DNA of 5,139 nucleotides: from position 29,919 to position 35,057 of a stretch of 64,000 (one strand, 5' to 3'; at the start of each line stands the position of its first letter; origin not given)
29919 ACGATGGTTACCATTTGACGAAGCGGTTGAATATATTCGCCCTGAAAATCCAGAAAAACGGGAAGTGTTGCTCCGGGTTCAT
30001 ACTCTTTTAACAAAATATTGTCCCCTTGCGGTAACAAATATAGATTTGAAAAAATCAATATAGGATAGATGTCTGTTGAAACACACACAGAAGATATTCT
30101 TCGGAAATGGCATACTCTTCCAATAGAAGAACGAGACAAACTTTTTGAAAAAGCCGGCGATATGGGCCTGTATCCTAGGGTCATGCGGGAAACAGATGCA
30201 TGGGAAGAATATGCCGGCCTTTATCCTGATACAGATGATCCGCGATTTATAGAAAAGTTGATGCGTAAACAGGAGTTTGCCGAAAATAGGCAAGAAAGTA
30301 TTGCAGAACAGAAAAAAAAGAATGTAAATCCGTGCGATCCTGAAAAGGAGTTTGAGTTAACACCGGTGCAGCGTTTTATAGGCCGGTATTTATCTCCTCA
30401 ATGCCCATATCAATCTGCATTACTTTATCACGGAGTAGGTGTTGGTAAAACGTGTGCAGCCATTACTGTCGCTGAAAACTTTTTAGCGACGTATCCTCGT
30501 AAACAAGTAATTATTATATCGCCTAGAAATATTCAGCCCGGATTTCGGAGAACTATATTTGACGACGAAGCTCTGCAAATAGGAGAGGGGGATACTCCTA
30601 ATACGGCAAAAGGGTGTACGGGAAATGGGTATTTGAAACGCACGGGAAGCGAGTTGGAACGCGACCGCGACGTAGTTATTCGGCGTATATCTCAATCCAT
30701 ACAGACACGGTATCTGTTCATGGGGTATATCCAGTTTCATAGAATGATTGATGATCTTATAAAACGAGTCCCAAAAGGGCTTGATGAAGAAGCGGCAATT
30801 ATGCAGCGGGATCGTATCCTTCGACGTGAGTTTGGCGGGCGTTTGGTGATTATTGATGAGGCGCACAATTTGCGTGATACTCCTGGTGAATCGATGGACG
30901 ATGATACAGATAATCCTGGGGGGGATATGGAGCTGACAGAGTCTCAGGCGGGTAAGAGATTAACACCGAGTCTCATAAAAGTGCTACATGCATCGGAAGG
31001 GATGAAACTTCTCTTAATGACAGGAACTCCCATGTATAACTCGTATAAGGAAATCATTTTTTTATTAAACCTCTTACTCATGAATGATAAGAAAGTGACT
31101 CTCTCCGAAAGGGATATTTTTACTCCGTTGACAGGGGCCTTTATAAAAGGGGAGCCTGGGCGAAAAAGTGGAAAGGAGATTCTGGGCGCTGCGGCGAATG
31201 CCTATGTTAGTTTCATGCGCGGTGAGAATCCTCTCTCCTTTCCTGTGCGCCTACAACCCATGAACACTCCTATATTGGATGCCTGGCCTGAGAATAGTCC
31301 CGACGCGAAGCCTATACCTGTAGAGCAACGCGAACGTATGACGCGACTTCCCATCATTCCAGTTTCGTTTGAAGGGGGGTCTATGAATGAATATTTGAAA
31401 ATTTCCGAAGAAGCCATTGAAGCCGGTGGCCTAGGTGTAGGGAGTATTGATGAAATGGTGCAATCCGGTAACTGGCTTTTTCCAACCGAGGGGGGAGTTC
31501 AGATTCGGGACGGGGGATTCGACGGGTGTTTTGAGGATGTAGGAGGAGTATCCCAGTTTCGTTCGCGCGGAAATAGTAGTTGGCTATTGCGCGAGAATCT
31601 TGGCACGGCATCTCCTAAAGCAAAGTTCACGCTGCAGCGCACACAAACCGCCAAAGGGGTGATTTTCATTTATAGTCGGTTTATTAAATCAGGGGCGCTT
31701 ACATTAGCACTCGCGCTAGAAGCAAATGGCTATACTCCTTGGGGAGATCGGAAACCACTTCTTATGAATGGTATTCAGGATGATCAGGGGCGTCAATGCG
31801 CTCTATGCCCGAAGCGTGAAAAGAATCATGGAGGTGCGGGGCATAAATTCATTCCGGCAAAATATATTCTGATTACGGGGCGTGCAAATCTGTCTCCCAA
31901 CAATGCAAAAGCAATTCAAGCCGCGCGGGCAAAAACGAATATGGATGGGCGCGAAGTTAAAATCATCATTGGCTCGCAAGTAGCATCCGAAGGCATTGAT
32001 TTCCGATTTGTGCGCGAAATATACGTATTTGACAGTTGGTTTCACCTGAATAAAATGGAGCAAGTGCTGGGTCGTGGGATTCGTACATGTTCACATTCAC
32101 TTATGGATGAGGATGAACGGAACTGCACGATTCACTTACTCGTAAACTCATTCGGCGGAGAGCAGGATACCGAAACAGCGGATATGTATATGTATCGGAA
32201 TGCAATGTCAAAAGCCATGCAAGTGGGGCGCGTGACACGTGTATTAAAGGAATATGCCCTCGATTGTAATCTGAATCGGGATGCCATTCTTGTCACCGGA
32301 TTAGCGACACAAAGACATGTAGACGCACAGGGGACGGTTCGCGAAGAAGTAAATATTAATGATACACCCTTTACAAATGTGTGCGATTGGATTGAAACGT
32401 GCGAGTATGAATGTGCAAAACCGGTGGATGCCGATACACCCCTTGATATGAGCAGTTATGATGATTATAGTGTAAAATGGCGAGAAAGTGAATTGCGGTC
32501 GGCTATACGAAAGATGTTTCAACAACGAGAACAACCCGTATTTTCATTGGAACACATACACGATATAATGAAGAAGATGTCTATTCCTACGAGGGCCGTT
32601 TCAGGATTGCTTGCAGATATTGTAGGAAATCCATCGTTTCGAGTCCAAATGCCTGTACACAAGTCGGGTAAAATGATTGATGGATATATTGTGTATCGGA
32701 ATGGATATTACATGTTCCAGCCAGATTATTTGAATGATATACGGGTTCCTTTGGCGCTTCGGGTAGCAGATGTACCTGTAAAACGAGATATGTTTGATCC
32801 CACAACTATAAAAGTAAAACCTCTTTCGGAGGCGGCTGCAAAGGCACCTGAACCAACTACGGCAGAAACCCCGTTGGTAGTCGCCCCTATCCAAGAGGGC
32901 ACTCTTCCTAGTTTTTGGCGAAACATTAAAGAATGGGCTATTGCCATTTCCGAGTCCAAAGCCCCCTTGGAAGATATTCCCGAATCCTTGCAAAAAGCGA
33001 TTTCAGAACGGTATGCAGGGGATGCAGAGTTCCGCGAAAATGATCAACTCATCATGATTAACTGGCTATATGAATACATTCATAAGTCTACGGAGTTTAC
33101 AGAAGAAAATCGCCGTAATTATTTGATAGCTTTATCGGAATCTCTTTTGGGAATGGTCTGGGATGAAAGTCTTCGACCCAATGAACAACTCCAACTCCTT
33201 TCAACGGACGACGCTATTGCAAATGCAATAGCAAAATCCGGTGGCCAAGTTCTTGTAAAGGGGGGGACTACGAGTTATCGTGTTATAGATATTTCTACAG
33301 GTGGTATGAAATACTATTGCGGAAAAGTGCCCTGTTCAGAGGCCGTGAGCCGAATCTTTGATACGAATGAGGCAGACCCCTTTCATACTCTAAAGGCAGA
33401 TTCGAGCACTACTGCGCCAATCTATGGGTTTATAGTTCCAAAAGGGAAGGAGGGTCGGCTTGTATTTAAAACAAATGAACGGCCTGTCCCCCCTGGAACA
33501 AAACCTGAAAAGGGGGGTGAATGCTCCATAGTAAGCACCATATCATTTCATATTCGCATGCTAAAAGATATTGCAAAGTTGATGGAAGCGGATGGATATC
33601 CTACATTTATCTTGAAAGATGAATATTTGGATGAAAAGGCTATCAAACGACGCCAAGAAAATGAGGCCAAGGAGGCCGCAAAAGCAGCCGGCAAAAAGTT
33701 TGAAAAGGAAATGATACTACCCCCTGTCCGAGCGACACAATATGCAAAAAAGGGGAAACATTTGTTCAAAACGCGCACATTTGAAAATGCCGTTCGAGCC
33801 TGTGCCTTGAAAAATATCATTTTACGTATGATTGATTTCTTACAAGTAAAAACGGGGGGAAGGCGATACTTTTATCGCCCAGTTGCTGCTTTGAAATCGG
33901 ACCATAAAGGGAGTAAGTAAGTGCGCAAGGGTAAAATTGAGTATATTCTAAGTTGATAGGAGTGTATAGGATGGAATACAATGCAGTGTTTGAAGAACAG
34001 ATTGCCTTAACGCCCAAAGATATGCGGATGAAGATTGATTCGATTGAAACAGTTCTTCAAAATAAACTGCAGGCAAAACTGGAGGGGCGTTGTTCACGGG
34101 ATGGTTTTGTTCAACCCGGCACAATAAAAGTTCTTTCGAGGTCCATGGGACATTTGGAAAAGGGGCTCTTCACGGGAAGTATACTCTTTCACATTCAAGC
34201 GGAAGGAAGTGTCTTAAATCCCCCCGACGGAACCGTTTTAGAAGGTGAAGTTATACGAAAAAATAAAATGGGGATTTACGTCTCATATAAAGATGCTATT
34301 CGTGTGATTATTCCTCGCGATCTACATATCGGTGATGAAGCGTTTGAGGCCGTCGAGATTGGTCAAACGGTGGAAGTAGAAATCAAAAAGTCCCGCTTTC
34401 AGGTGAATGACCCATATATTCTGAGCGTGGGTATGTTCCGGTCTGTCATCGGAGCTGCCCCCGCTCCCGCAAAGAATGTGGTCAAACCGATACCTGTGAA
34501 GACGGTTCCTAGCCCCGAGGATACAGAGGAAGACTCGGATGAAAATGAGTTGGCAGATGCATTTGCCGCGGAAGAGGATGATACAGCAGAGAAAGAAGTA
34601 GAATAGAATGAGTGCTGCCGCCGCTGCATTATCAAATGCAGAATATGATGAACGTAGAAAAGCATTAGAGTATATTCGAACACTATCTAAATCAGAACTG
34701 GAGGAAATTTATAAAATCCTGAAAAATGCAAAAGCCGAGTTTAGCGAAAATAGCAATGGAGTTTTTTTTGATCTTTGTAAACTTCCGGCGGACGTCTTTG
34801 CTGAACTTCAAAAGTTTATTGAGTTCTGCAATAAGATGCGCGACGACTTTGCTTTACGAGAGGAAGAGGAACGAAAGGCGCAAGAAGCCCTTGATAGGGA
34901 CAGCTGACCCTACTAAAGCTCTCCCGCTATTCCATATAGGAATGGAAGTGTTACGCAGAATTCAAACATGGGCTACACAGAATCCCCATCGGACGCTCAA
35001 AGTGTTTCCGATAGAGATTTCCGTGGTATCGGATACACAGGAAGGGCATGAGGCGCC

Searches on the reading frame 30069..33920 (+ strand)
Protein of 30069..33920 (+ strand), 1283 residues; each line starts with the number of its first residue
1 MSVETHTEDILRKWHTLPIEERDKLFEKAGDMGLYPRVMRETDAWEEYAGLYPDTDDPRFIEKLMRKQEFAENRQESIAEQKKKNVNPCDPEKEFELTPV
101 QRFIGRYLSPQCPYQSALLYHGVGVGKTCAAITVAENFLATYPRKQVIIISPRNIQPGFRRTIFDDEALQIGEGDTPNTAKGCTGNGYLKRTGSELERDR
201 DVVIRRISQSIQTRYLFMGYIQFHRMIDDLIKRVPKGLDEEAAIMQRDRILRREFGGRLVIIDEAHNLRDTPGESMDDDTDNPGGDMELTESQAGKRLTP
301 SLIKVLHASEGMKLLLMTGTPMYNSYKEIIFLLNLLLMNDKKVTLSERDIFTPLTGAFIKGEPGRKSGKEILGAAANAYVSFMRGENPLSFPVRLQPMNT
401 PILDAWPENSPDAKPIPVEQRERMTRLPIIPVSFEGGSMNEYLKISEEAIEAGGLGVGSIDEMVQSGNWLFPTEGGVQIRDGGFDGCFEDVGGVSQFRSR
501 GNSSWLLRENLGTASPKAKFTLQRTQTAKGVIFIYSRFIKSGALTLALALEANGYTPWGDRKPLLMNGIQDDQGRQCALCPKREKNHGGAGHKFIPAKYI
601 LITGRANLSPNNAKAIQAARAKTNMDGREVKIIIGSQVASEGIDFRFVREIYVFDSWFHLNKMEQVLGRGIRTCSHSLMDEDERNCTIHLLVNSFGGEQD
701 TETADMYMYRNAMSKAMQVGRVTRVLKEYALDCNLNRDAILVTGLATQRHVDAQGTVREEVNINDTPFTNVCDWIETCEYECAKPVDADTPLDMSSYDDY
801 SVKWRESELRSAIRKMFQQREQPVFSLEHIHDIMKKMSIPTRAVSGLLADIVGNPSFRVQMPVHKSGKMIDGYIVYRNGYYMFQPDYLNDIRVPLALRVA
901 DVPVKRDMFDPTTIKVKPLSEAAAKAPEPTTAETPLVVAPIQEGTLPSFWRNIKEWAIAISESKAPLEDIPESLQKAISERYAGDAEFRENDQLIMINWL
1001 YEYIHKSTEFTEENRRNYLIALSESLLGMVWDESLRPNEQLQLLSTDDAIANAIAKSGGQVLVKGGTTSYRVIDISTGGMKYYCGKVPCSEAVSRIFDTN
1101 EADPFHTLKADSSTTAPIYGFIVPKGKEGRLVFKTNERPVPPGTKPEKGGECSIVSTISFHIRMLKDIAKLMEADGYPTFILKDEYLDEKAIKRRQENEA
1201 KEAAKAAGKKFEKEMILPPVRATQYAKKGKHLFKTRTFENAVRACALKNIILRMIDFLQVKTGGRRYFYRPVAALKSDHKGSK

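Call 8: search_protein_families(library=pfam, proteins=[window:30069-33920:+], max_evalue=0.01)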
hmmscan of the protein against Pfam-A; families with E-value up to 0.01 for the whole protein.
window:30069-33920:+ (1283 aa): 3 families
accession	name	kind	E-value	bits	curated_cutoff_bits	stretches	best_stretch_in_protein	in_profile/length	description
PF00176.29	SNF2-rel_dom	-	5.6e-05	22.8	24.9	0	304-338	146-180/290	SNF2-related domain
PF00271.37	Helicase_C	-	0.00019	22.1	23.5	1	627-673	63-109/110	Helicase conserved C-terminal domain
PF04851.21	ResIII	-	0.00069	20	22.5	1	116-321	25-162/164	Type III restriction enzyme, res subunit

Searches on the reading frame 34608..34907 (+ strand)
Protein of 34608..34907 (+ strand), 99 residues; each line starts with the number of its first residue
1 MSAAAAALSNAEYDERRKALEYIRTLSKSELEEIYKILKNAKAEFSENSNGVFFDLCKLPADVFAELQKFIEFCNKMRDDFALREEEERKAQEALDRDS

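Call 8: search_protein_families(library=pfam, proteins=[window:34608-34907:+], max_evalue=0.01)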
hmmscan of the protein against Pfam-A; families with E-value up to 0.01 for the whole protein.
window:34608-34907:+ (99 aa): 2 families
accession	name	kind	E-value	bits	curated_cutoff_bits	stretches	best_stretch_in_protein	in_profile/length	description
PF17035.10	BET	-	6.8e-07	29.7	24.5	1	13-72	4-63/64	Bromodomain extra-terminal - transcription regulation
PF17793.6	AHD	-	0.0035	17.7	27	1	26-72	15-61/61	ANC1 homology domain (AHD)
